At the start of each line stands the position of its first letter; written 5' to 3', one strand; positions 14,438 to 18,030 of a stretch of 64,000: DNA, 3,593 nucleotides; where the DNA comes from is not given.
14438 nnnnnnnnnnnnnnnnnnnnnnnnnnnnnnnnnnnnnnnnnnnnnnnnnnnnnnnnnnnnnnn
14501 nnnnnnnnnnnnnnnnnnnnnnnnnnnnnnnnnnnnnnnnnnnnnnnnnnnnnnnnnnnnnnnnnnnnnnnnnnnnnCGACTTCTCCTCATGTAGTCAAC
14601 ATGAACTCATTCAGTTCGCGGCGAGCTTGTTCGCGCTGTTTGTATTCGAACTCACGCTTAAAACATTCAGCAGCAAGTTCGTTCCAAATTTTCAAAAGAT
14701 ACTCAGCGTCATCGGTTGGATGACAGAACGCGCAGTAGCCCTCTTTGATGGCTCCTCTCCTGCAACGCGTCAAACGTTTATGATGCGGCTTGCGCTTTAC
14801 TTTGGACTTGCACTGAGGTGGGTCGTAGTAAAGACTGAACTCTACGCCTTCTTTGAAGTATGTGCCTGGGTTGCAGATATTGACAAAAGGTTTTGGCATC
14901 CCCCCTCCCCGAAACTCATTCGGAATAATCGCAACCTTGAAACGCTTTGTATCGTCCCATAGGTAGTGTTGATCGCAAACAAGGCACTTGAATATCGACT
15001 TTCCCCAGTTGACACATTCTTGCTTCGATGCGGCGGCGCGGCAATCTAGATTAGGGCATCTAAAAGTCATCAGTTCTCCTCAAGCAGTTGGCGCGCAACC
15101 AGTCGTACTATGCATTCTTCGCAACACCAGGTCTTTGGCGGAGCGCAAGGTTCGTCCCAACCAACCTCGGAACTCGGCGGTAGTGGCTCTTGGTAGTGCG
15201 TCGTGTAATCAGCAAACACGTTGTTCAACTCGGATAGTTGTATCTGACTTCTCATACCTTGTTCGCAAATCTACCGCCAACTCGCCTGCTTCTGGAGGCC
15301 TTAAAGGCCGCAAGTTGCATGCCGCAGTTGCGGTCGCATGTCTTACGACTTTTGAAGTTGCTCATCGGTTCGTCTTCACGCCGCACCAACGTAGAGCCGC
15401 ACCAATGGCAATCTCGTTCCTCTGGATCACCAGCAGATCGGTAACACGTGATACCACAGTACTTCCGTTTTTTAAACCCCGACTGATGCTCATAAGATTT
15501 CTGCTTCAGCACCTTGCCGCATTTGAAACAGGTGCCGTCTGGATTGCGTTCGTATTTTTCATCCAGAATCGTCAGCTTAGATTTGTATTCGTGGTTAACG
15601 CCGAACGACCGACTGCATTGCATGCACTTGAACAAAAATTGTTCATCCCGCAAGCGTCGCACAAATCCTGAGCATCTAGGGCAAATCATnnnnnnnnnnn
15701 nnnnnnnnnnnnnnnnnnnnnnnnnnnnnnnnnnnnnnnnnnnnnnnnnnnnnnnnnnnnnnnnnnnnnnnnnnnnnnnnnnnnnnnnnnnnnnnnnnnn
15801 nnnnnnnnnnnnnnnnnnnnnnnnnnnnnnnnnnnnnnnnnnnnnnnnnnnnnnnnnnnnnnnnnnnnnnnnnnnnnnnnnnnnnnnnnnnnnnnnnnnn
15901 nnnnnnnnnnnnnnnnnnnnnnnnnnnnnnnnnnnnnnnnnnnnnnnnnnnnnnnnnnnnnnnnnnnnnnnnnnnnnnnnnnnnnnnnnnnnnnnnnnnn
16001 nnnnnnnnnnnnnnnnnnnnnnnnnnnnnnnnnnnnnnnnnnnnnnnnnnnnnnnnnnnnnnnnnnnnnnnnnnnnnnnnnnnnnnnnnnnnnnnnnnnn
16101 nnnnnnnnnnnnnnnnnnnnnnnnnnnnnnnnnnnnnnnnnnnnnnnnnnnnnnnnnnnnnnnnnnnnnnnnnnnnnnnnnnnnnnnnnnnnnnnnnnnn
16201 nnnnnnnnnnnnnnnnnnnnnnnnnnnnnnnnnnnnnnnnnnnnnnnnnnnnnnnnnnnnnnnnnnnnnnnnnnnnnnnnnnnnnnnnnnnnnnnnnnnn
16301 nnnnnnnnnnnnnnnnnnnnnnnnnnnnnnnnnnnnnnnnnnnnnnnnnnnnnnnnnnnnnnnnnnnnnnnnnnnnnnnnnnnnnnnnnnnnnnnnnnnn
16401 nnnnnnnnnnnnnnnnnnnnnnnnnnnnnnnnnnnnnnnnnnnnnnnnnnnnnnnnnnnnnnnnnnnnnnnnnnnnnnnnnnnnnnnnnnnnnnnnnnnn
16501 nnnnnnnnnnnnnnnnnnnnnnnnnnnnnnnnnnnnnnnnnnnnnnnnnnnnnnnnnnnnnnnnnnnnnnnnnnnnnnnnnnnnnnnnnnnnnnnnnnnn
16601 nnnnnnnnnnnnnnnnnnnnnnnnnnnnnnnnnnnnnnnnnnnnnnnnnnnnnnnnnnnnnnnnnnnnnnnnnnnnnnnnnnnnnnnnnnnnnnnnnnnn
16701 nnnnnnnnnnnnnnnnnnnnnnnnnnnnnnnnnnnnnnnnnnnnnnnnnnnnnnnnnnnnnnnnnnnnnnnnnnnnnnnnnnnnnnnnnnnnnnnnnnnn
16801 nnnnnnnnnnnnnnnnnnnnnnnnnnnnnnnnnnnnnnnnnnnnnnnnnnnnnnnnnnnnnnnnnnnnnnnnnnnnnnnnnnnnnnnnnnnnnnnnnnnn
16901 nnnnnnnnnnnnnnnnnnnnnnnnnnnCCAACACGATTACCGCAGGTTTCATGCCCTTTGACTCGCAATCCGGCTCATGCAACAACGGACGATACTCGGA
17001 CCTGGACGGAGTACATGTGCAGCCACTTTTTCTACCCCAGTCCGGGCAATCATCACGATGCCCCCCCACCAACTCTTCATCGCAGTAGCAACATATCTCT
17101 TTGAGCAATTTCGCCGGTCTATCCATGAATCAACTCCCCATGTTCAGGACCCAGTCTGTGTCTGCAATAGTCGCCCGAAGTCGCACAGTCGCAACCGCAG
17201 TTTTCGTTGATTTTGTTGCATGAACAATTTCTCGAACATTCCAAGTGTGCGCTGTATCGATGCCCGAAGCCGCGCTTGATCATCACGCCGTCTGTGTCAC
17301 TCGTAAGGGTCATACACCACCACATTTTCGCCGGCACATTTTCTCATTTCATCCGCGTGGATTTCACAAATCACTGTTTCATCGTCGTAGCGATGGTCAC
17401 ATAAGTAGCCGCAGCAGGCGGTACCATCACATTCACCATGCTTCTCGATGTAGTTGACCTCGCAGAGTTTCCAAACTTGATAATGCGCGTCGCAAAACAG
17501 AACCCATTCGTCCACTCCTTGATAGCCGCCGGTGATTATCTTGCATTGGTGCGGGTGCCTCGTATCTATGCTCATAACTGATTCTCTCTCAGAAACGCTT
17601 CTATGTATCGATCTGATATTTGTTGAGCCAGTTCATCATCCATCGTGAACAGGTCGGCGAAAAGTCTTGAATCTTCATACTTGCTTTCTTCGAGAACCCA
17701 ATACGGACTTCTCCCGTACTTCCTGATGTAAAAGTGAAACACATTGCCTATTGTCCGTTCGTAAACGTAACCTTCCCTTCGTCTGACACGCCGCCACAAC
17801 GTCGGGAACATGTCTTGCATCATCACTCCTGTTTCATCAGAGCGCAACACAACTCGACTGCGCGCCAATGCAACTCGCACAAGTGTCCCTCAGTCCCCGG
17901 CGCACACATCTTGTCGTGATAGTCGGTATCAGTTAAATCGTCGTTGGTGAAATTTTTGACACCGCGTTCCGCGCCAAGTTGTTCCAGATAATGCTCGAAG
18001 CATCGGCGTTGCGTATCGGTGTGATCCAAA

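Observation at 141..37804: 37-kb minus-strand super-operon has no recognisable capsid, portal, terminase, tail or T4SS gene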

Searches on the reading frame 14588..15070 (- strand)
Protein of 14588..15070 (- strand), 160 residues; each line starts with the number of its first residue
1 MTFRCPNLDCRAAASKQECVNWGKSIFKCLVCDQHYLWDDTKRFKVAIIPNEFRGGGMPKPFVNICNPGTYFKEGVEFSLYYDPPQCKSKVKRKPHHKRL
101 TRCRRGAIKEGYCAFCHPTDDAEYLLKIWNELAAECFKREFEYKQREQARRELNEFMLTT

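Call 8: search_protein_families(library=pfam, proteins=[window:14588-15070:-], max_evalue=0.01)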
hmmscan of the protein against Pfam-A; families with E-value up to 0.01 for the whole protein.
window:14588-15070:- (160 aa): 0 families

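Call 31: search_protein_families(library=phrogs, proteins=[window:14588-15070:-], max_evalue=0.1)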
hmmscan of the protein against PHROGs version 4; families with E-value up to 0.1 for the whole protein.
window:14588-15070:- (160 aa): 2 families
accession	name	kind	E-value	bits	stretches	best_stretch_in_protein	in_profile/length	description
phrog_26085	-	unknown function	0.048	14.8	0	20-36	83-99/131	-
phrog_1183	-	DNA, RNA and nucleotide metabolism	0.067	14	0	107-149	51-91/139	endonuclease V N-glycosylase UV repair enzyme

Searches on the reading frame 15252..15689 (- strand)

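Call 8: search_protein_families(library=pfam, proteins=[window:15252-15689:-], max_evalue=0.01)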
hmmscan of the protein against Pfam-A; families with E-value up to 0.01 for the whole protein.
window:15252-15689:- (145 aa): 0 families

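Call 31: search_protein_families(library=phrogs, proteins=[window:15252-15689:-], max_evalue=0.1)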
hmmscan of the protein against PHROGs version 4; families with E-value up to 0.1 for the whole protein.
window:15252-15689:- (145 aa): 2 families
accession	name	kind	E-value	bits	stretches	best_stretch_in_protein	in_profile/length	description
phrog_38373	-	unknown function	0.0023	18.9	1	78-101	4-28/49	-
phrog_14729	-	unknown function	0.08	14.1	0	42-68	17-43/92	-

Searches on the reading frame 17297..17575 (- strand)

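Call 8: search_protein_families(library=pfam, proteins=[window:17297-17575:-], max_evalue=0.01)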
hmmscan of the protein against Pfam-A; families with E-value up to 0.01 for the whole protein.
window:17297-17575:- (92 aa): 0 families

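Call 31: search_protein_families(library=phrogs, proteins=[window:17297-17575:-], max_evalue=0.1)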
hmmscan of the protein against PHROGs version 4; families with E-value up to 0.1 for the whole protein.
window:17297-17575:- (92 aa): 1 family
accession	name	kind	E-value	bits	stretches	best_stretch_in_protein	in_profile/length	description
phrog_16519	-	unknown function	0.057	13.6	1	22-86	166-223/324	-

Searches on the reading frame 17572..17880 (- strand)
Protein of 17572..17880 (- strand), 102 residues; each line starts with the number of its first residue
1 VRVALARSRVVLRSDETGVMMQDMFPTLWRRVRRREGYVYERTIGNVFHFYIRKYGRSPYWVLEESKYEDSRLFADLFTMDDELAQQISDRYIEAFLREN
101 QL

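Call 8: search_protein_families(library=pfam, proteins=[window:17572-17880:-], max_evalue=0.01)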
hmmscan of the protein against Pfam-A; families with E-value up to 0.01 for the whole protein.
window:17572-17880:- (102 aa): 0 families

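Call 31: search_protein_families(library=phrogs, proteins=[window:17572-17880:-], max_evalue=0.1)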
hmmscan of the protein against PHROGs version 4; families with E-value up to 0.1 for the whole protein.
window:17572-17880:- (102 aa): 1 family
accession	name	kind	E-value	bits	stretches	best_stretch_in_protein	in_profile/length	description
phrog_32520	-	unknown function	0.032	15.3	1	36-83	20-71/127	-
